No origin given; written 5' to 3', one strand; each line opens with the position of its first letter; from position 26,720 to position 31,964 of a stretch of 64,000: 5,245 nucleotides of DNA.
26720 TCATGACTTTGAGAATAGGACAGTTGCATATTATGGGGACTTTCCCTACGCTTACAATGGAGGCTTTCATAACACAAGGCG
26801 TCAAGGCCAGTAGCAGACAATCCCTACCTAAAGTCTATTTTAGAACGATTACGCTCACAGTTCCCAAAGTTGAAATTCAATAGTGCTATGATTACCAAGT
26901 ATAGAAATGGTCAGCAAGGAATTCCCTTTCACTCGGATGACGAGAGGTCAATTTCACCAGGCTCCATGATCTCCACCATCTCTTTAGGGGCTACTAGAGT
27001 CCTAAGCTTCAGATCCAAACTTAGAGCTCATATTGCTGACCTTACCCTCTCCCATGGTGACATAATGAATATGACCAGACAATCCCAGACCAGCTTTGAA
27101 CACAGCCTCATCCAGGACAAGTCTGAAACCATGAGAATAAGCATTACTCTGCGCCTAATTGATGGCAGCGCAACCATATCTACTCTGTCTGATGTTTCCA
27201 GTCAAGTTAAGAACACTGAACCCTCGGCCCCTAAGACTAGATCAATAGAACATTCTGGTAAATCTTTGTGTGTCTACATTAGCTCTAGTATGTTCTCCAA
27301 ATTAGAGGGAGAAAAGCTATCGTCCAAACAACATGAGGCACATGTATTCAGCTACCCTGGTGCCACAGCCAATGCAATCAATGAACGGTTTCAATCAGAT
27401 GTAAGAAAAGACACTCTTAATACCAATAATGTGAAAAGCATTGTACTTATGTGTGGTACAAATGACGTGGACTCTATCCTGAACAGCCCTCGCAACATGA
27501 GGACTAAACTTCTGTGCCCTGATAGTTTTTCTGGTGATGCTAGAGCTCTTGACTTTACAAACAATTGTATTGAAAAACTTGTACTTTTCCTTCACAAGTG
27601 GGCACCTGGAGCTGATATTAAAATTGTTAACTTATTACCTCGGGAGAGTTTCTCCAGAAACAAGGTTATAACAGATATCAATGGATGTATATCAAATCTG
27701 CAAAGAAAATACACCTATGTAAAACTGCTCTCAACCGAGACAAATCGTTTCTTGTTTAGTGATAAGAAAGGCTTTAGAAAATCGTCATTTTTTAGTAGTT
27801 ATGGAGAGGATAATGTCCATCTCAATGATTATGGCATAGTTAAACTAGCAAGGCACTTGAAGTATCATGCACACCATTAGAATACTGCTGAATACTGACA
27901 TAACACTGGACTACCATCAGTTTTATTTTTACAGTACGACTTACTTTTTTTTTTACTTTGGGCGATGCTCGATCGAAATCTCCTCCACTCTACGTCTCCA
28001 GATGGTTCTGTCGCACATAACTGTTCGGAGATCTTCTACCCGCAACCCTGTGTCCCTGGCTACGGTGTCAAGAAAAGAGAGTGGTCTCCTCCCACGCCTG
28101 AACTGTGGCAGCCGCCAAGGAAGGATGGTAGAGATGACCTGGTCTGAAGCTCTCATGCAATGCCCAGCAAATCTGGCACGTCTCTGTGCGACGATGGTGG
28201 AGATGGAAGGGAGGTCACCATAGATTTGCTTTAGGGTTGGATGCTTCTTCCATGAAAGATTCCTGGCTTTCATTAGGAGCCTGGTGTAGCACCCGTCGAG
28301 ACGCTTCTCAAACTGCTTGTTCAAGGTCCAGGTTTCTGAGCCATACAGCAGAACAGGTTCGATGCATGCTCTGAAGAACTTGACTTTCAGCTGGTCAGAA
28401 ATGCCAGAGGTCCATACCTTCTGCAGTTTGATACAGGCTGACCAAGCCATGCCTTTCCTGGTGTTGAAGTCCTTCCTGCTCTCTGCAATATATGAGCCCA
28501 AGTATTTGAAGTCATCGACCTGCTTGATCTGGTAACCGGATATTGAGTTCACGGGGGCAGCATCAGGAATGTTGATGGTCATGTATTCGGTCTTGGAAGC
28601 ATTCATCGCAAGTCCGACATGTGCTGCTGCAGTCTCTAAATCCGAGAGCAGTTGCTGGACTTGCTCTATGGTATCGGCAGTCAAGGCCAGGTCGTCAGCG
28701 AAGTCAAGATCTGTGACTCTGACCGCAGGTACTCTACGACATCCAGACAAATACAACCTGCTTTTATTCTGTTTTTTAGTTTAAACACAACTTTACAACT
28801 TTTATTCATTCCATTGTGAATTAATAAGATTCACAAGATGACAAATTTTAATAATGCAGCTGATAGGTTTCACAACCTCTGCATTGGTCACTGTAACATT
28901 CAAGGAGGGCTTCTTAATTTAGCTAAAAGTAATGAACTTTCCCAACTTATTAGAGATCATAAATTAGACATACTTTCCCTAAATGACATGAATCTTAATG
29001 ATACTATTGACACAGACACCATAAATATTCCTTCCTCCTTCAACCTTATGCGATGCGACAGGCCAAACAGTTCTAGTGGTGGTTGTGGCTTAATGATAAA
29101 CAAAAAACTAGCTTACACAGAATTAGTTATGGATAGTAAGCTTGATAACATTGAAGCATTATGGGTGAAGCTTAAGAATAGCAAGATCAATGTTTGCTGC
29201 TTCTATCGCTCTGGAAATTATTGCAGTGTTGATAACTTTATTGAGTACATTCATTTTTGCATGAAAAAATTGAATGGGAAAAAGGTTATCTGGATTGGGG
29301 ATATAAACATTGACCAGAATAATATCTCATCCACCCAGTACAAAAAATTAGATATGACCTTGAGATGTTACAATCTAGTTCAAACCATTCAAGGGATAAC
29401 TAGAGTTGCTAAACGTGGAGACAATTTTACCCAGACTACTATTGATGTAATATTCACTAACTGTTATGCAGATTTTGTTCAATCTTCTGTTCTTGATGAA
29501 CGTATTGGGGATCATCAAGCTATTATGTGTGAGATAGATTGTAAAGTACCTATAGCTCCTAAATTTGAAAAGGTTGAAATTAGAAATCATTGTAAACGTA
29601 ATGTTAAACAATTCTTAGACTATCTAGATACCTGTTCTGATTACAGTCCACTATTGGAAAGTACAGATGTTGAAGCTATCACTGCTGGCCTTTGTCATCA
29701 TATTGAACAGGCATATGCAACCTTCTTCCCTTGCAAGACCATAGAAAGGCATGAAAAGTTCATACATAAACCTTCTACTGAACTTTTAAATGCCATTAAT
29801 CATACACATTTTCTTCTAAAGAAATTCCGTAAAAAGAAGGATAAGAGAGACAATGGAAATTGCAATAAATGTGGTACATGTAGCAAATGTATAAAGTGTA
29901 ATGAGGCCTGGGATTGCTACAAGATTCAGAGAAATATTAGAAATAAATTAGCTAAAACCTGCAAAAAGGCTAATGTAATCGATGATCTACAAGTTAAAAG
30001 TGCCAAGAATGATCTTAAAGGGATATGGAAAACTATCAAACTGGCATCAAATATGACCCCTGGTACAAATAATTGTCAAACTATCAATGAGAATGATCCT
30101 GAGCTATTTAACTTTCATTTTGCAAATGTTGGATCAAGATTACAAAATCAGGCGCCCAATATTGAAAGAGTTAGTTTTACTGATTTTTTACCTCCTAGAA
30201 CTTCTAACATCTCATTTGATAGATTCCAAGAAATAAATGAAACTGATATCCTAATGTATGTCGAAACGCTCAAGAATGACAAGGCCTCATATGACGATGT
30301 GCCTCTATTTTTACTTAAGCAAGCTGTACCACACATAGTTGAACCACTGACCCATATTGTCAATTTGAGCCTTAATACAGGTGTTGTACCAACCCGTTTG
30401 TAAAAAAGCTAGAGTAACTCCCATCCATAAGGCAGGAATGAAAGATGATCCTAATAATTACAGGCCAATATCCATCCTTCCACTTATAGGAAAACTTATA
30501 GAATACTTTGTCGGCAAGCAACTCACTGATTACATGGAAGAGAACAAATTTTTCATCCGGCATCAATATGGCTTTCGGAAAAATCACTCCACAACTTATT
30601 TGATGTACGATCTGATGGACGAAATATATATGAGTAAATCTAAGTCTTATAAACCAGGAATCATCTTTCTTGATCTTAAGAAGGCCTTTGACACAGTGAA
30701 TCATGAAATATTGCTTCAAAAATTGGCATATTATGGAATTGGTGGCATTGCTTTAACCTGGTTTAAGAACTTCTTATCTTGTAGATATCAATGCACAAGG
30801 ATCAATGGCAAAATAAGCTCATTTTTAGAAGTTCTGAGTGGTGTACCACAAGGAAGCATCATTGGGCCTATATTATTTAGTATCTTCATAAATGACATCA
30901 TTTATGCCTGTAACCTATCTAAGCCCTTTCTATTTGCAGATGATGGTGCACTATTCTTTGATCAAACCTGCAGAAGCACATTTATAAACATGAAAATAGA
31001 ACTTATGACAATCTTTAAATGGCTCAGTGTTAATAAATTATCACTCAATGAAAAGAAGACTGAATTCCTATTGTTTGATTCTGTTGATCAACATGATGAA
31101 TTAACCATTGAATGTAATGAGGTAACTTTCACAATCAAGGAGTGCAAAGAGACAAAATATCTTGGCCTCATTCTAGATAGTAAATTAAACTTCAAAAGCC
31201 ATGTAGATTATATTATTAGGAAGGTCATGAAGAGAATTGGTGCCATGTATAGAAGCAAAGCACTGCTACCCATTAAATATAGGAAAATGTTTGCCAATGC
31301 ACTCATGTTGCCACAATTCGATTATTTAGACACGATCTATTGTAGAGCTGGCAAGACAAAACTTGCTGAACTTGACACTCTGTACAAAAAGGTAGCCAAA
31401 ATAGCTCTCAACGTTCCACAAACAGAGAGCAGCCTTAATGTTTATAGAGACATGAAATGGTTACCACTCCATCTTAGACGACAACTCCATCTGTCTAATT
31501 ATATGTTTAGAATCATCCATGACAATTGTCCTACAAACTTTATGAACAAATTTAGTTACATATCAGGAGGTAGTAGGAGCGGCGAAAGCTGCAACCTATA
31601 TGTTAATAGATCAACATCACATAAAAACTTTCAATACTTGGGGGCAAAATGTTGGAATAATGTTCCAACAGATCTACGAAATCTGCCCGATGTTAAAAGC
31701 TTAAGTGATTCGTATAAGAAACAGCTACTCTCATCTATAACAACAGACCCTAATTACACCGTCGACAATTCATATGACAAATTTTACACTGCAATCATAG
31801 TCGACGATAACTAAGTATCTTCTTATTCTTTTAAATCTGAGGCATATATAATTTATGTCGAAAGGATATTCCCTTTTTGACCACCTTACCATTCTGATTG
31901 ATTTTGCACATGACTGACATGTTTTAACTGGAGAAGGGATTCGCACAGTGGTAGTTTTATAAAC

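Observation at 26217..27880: LINE ORF1 fusing an AlkB-like 2OG-Fe(II) dioxygenase domain to an SGNH esterase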

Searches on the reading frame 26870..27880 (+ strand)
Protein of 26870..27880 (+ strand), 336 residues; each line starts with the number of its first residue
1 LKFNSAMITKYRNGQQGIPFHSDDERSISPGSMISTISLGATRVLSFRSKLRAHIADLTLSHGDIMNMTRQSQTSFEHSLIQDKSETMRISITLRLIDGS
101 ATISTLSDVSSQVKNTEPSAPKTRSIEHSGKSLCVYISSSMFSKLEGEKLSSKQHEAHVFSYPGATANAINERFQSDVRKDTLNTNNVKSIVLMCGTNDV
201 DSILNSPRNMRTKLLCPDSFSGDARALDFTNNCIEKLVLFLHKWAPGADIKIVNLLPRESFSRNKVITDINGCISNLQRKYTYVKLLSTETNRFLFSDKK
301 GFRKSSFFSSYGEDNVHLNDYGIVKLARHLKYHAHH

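Call 3: search_protein_families(library=pfam, proteins=[window:26870-27880:+], max_evalue=0.1)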
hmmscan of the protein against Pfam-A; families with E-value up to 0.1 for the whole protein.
window:26870-27880:+ (336 aa): 3 families
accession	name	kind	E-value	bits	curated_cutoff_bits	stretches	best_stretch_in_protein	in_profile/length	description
PF13532.12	2OG-FeII_Oxy_2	-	2.4e-16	61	31.2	1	1-95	93-194/194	2OG-Fe(II) oxygenase superfamily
PF13472.12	Lipase_GDSL_2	-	0.001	20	32.9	1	155-322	33-175/178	GDSL-like Lipase/Acylhydrolase family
PF03171.26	2OG-FeII_Oxy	-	0.063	14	23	0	4-96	2-99/101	2OG-Fe(II) oxygenase superfamily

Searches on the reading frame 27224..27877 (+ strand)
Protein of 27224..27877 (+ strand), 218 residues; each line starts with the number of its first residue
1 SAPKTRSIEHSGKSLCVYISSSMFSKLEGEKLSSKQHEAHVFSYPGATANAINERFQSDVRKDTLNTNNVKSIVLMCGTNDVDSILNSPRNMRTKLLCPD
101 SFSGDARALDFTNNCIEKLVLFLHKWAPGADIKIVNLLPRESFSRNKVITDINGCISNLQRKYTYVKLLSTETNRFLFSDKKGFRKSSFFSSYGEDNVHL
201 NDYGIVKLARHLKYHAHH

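Call 25: search_solved_structures(query=window:27224-27877:+, max_evalue=10, show_alignments=2)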
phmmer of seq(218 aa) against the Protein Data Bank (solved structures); distinct sequences matched with E-value up to 10: 0.

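Call 62: search_solved_structures(query=A2, max_evalue=10)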
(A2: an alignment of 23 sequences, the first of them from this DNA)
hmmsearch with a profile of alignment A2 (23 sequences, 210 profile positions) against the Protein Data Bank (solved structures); distinct sequences matched with E-value up to 10: 12.
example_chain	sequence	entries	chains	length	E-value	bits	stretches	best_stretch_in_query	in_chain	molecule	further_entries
2hsj_A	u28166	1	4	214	2.7e-05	27.1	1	101-205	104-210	Putative platelet activating factor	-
1fxw_F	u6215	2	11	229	0.007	19.2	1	94-204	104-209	PLATELET-ACTIVATING FACTOR ACETYLHYDROLASE IB BETA SUBUNIT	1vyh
4wu0_A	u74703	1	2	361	0.18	14.6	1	118-160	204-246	Similar to yteR (Bacilus subtilis)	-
3dt6_A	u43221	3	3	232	0.55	13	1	95-135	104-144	Brain Platelet-activating factor acetylhydrolase IB subunit alpha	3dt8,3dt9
1bwr_A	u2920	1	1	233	0.57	13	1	95-135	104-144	PLATELET-ACTIVATING FACTOR ACETYLHYDROLASE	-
1es9_A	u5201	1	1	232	0.59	12.9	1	95-135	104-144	PLATELET-ACTIVATING FACTOR ACETYLHYDROLASE IB GAMMA SUBUNIT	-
1fxw_A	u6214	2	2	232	0.59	12.9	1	95-135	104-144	PLATELET-ACTIVATING FACTOR ACETYLHYDROLASE IB GAMMA SUBUNIT | PLATELET-ACTIVATING FACTOR ACETYLHYDROLASE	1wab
1bwp_A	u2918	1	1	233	0.62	12.9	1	95-135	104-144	PLATELET-ACTIVATING FACTOR ACETYLHYDROLASE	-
1bwq_A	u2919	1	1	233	0.72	12.7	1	95-135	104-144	PLATELET-ACTIVATING FACTOR ACETYLHYDROLASE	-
6gt7_A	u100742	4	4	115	0.75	12.6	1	80-158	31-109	functional pRN1 primase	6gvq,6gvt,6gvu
9hi6_A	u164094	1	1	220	0.76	12.6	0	38-77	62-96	FI6-focused design_04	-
9rtj_B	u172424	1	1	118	0.8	12.5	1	80-158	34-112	SF3 helicase domain-containing protein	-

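Call 66: predict_structure(alignment_id=A2)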
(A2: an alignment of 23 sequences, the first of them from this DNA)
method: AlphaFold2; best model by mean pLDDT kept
length: 211 residues; sequences in the alignment: 23
mean_pLDDT: 92.3   pTM: 0.89
mean pLDDT of the five models: 92.3, 91.8, 91.4, 90.6, 88.5
residues with pLDDT >= 90: 164; 70-90: 43; 50-70: 1; < 50: 3
segments of 3 or more residues with pLDDT < 50: 1-3
pLDDT, mean of each block of 10 residues (from residue 1): 75 94 94 96 97 95 97 91 88 84 97 98 97 92 96 97 86 88 90 94 93 82
secondary structure, 60 per line:
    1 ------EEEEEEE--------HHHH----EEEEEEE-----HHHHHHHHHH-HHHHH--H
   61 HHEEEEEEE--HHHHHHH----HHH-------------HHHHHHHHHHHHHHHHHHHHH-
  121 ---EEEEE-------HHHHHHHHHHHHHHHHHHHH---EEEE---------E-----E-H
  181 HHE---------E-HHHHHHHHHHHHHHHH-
elements in order: E7-13 H22-25 E30-36 H42-51 H53-57 E63-69 H72-78 H99-119 E124-128 H136-155 E159-162 H195-210

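Call 69: fold_search(model_id=the predicted structure, library=pdb)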
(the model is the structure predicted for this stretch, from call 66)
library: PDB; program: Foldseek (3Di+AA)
matches with E <= 10: 1179; with E <= 0.001: 96
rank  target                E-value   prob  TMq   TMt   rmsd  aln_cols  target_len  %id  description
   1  3dt6                  9.0e-09  1.00  0.62  0.62   5.1       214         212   15  Crystal Structure of Bovin Brain Platelet Activating Factor Acetylhydrolase Covalently Inhibited by Paraoxon (released 2009-05-12)
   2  3dt8                  1.1e-08  1.00  0.63  0.63   4.5       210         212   14  Crystal Structure of Bovin Brain Platelet Activating Factor Acetylhydrolase Covalently Inhibited by Sarin (released 2009-05-12)
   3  1vyh_A                1.1e-08  1.00  0.63  0.61   4.1       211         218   19  PAF-AH Holoenzyme: Lis1/Alfa2 (released 2005-05-26)
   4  1bwq                  1.7e-08  1.00  0.66  0.66   4.5       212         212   16  PROBING THE SUBSTRATE SPECIFICITY OF THE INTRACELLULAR BRAIN PLATELET-ACTIVATING FACTOR ACETYLHYDROLASE (released 1999-05-18)
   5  1es9                  3.0e-08  1.00  0.62  0.62   4.7       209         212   14  X-RAY CRYSTAL STRUCTURE OF R22K MUTANT OF THE MAMMALIAN BRAIN PLATELET-ACTIVATING FACTOR ACETYLHYDROLASES (PAF-AH) (released 2000-05-31)
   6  2hsj_D                3.2e-08  1.00  0.71  0.70   3.3       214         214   17  The structure of a putative platelet activating factor from Streptococcus pneumonia. (released 2006-09-19)
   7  1fxw_A                3.6e-08  1.00  0.64  0.64   4.0       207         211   15  CRYSTAL STRUCTURE OF THE RECOMBINANT ALPHA1/ALPHA2 CATALYTIC HETERODIMER OF BOVINE BRAIN PLATELET-ACTIVATING FACTOR AC (released 2001-12-12)
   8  6xpg                  3.6e-08  1.00  0.63  0.66   4.3       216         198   15  Crystal Structure of Sialate O-acetylesterase from Bacteroides vulgatus by Serial Crystallography (released 2020-07-15)
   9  2hsj_A                3.8e-08  1.00  0.69  0.69   3.1       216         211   18  The structure of a putative platelet activating factor from Streptococcus pneumonia. (released 2006-09-19)
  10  7pzh_FFF              3.8e-08  1.00  0.67  0.72   3.6       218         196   16  Phocaeicola vulgatus sialic acid esterase at 2.06 Angstrom resolution (released 2022-05-25)
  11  1fxw_F                4.1e-08  1.00  0.61  0.61   4.8       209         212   18  CRYSTAL STRUCTURE OF THE RECOMBINANT ALPHA1/ALPHA2 CATALYTIC HETERODIMER OF BOVINE BRAIN PLATELET-ACTIVATING FACTOR AC (released 2001-12-12)
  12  6njc_A                5.9e-08  1.00  0.64  0.67   3.9       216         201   16  Crystal Structure of the Sialate O-acetylesterase from Bacteroides vulgatus (released 2019-01-16)
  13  9hi5_B                7.6e-08  1.00  0.61  0.60   5.1       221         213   15  Structure of scaffold FI6-focused design_02 (released 2025-12-03)
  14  1wab                  1.1e-07  1.00  0.62  0.62   4.6       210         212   15  PLATELET-ACTIVATING FACTOR ACETYLHYDROLASE (released 1997-11-12)
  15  7pzg_BBB              1.2e-07  1.00  0.64  0.67   3.9       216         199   16  Phocaeicola vulgatus sialic acid esterase at 1.44 Angstrom resolution (released 2022-05-25)
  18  2hsj_B                1.4e-07  1.00  0.69  0.69   4.2       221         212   18  The structure of a putative platelet activating factor from Streptococcus pneumonia. (released 2006-09-19)
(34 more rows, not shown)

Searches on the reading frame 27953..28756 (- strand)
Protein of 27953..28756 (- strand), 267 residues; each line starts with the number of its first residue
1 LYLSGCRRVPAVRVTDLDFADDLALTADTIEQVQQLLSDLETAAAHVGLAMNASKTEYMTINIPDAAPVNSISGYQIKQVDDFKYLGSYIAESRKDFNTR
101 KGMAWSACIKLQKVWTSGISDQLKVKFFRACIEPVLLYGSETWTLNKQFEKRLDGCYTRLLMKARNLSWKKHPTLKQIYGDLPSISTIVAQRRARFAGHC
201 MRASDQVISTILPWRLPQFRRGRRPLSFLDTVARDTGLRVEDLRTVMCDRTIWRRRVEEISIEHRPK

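Call 3: search_protein_families(library=pfam, proteins=[window:27953-28756:-], max_evalue=0.1)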
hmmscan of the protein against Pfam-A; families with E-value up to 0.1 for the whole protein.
window:27953-28756:- (267 aa): 1 family
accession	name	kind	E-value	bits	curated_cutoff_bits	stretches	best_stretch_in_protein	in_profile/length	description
PF00078.32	RVT_1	-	9.5e-08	32.4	29.6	1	18-88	151-203/205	Reverse transcriptase (RNA-dependent DNA polymerase)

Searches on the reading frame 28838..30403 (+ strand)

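Call 3: search_protein_families(library=pfam, proteins=[window:28838-30403:+], max_evalue=0.1)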
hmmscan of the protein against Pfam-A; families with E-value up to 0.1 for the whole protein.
window:28838-30403:+ (521 aa): 2 families
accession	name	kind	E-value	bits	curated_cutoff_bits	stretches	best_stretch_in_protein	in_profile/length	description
PF03372.29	Exo_endo_phos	-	7.6e-06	26.3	24.5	1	19-207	3-202/225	Endonuclease/Exonuclease/phosphatase family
PF14529.12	Exo_endo_phos_2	-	0.00017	21.8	27.4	1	118-229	2-116/117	Endonuclease-reverse transcriptase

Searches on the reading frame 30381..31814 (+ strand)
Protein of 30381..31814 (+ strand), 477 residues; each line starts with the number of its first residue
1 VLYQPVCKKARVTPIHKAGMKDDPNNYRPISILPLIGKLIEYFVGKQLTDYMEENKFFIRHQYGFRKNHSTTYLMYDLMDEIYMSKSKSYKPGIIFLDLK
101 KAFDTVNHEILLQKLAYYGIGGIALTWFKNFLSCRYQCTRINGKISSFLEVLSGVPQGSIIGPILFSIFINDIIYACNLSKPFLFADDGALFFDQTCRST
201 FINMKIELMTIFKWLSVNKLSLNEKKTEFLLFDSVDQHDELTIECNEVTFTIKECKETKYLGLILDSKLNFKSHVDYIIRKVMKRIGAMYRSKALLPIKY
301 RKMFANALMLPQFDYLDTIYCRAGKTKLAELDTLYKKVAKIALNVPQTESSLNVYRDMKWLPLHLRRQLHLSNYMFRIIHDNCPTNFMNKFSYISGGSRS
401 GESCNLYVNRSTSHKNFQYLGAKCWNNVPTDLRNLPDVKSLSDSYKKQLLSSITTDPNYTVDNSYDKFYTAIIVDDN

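Call 3: search_protein_families(library=pfam, proteins=[window:30381-31814:+], max_evalue=0.1)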
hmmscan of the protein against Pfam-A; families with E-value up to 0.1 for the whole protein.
window:30381-31814:+ (477 aa): 2 families
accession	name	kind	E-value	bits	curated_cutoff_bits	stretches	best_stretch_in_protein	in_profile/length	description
PF00078.32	RVT_1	-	6.9e-36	124.3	29.6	1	17-264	3-204/205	Reverse transcriptase (RNA-dependent DNA polymerase)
PF14278.11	TetR_C_8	-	0.04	14.4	26.1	0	47-130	9-84/103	Transcriptional regulator C-terminal region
